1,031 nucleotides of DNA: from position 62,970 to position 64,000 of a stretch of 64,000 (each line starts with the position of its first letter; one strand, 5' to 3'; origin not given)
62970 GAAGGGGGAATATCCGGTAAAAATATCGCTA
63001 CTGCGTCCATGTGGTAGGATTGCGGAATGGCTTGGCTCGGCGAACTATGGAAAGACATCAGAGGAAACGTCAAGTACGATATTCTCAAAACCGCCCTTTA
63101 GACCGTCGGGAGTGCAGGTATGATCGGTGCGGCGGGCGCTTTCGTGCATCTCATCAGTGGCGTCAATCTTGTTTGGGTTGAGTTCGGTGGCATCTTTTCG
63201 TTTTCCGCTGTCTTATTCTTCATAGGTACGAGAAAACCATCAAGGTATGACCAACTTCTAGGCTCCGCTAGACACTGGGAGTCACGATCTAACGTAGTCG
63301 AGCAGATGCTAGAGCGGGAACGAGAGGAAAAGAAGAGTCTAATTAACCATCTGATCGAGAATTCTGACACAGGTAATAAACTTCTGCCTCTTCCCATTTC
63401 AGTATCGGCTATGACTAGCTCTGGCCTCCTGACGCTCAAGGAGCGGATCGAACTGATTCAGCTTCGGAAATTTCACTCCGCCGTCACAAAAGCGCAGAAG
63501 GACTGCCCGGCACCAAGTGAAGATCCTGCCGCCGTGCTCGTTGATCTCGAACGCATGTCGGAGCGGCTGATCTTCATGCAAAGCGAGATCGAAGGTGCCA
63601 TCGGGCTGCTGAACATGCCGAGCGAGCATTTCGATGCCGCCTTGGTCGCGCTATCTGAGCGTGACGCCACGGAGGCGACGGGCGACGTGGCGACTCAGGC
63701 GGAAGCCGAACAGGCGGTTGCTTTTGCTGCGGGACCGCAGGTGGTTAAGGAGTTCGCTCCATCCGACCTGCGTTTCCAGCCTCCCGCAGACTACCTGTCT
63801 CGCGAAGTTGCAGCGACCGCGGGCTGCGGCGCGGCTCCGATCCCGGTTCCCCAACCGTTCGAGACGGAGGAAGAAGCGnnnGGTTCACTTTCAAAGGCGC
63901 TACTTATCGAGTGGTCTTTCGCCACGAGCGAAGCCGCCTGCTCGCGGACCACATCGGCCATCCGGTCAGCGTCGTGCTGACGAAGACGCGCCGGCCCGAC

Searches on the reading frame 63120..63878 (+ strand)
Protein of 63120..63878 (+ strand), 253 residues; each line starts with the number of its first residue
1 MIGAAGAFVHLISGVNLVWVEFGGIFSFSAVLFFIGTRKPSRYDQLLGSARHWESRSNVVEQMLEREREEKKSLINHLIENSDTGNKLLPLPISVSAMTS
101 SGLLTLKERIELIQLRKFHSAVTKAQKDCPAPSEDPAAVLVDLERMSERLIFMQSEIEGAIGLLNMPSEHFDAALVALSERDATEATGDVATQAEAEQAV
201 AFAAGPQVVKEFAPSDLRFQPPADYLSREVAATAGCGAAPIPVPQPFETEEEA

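Call 11: search_protein_families(library=phrogs, proteins=[window:63120-63878:+], max_evalue=0.001)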
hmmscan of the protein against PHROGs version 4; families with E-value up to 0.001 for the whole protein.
window:63120-63878:+ (253 aa): 0 families

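Call 55: search_protein_families(library=pfam, proteins=[window:63120-63878:+], max_evalue=0.01)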
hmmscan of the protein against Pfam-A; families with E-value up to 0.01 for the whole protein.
window:63120-63878:+ (253 aa): 0 families

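Call 105: find_encoding_contigs(protein=window:63120-63878:+, flank=10000, max_places=2)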
Protein window:63120-63878:+ (253 aa): 1 contig read that carries it; 1 place shown.
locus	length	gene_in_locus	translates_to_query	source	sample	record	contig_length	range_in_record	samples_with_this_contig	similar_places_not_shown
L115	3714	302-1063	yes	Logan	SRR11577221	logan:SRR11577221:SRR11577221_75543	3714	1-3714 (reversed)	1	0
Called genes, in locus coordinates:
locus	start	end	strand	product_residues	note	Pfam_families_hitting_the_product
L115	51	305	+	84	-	-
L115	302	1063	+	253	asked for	-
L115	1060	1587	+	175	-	-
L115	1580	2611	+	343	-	-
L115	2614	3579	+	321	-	-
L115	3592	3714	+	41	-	?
